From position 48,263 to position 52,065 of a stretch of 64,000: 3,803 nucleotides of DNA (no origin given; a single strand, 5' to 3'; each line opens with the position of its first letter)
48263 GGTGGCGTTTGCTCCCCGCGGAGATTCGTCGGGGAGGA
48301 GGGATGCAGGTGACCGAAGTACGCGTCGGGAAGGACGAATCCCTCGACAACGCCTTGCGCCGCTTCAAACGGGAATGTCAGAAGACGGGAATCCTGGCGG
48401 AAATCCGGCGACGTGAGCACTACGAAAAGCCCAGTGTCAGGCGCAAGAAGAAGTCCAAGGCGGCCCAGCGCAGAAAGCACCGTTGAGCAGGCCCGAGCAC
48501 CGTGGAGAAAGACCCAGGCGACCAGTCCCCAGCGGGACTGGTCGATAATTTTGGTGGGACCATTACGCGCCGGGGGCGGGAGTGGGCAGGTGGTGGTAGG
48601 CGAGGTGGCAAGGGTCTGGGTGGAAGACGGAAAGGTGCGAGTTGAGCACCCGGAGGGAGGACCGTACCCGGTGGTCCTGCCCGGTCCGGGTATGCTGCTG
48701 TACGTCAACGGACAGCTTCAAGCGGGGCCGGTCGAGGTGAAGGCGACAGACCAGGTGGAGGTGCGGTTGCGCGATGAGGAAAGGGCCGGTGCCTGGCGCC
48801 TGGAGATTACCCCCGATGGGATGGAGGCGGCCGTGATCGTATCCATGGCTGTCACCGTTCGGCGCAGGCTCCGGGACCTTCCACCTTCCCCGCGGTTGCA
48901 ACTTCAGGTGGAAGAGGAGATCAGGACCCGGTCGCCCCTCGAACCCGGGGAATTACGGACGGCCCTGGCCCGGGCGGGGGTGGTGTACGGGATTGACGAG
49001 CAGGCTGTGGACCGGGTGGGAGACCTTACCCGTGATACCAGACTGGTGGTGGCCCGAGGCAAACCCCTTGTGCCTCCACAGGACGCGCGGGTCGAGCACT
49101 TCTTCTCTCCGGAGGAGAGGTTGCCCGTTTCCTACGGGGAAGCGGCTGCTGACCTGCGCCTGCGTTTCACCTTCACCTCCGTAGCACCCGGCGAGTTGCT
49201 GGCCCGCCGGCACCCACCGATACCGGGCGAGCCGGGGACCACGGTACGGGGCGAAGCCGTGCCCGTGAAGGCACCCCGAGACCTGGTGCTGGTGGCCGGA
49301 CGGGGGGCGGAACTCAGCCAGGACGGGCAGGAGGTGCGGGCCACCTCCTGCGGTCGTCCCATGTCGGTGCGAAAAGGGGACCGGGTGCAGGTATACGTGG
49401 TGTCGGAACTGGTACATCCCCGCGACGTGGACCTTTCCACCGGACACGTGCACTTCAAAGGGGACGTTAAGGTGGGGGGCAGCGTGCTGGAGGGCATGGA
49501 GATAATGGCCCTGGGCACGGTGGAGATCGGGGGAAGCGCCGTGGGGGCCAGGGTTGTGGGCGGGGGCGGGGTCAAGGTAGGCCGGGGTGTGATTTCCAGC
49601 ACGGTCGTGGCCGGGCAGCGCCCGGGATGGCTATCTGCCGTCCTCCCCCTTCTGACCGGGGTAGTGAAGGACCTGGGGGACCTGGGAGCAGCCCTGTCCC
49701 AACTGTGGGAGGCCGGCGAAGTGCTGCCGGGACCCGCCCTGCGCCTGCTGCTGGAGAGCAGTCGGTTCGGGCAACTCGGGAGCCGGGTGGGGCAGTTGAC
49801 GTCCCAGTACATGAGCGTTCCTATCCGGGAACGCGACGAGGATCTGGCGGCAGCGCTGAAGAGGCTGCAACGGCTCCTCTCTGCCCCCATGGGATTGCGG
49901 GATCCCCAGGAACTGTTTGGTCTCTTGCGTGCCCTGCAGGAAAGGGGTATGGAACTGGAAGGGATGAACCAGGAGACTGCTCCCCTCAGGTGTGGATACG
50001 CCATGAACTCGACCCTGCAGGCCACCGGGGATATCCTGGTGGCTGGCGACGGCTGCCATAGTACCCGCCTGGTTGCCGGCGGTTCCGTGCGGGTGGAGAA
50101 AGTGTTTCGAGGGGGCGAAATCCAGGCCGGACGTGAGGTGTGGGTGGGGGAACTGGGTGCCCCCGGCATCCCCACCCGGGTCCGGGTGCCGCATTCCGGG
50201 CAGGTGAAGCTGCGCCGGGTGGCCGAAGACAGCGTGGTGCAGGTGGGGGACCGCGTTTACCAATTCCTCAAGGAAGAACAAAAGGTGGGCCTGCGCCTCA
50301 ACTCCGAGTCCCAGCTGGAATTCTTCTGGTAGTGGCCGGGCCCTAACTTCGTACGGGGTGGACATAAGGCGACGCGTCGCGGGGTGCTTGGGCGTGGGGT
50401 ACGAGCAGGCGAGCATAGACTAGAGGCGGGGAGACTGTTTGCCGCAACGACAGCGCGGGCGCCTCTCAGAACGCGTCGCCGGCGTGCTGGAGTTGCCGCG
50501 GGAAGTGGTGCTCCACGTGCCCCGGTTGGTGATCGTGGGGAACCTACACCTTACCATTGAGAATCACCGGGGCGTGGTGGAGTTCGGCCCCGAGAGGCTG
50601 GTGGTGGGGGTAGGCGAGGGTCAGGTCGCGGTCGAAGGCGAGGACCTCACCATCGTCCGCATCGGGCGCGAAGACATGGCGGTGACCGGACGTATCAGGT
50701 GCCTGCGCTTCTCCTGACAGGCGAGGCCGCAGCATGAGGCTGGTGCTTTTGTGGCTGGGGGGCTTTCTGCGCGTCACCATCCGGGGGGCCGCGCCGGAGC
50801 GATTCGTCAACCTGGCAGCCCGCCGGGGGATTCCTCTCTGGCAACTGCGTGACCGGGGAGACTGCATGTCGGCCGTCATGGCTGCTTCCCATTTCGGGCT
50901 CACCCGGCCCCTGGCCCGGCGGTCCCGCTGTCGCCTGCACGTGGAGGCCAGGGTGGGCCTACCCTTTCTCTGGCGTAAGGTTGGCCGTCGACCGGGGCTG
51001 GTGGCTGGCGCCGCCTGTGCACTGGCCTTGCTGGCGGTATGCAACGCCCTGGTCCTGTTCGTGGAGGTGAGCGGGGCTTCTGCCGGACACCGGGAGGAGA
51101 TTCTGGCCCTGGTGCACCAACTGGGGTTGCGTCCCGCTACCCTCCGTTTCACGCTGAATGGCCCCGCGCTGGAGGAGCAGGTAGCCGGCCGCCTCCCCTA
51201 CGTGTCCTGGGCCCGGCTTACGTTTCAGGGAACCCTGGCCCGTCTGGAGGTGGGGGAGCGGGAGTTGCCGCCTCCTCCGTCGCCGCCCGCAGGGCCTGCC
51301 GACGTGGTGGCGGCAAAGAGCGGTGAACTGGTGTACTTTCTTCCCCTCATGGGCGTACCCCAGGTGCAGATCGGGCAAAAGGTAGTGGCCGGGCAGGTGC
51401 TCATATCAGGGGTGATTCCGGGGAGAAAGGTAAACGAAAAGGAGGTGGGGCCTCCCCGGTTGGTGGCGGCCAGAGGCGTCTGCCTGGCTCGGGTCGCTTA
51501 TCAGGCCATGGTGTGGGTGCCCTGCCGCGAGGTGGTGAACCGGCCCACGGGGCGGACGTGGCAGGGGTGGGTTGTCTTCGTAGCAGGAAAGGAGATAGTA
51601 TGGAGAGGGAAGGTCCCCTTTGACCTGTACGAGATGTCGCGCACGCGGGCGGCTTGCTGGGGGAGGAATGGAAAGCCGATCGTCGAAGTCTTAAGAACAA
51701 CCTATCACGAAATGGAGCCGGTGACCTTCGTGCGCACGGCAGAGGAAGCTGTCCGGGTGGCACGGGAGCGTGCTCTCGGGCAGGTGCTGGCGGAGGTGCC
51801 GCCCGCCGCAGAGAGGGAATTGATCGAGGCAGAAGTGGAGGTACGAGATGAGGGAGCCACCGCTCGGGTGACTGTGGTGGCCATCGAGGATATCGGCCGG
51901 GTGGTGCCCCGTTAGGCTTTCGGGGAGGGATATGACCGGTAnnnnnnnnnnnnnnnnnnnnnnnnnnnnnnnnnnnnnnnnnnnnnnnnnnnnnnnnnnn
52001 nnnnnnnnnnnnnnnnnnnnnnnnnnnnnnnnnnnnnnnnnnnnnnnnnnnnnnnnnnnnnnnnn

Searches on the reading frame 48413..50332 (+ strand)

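Call 39: search_protein_families(library=pfam, proteins=[window:48413-50332:+], max_evalue=0.00001)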
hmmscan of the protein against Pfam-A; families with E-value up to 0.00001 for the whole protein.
window:48413-50332:+ (639 aa): 2 families
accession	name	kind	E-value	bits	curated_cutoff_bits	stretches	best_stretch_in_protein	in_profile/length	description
PF20250.3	FapA_N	-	7.7e-34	117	27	1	165-318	15-175/178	Flagellar Assembly Protein A N-terminal region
PF03961.19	FapA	-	2.4e-23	83.6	31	1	333-402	3-75/272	Flagellar Assembly Protein A beta solenoid domain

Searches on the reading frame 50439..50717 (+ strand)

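Call 40: search_protein_families(library=pfam, proteins=[window:50439-50717:+], max_evalue=0.00001)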
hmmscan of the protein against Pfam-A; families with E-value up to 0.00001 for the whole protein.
window:50439-50717:+ (92 aa): 1 family
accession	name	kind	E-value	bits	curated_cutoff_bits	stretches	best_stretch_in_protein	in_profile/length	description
PF07873.16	YabP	-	2.5e-17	62.8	27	1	28-91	1-64/64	YabP family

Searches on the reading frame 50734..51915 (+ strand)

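Call 39: search_protein_families(library=pfam, proteins=[window:50734-51915:+], max_evalue=0.00001)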
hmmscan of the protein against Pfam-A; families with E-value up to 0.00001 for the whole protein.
window:50734-51915:+ (393 aa): 1 family
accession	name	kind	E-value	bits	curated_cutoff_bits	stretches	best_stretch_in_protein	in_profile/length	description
PF06898.16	YqfD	-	1.3e-84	284.8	25.2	1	7-387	2-379/379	Putative stage IV sporulation protein YqfD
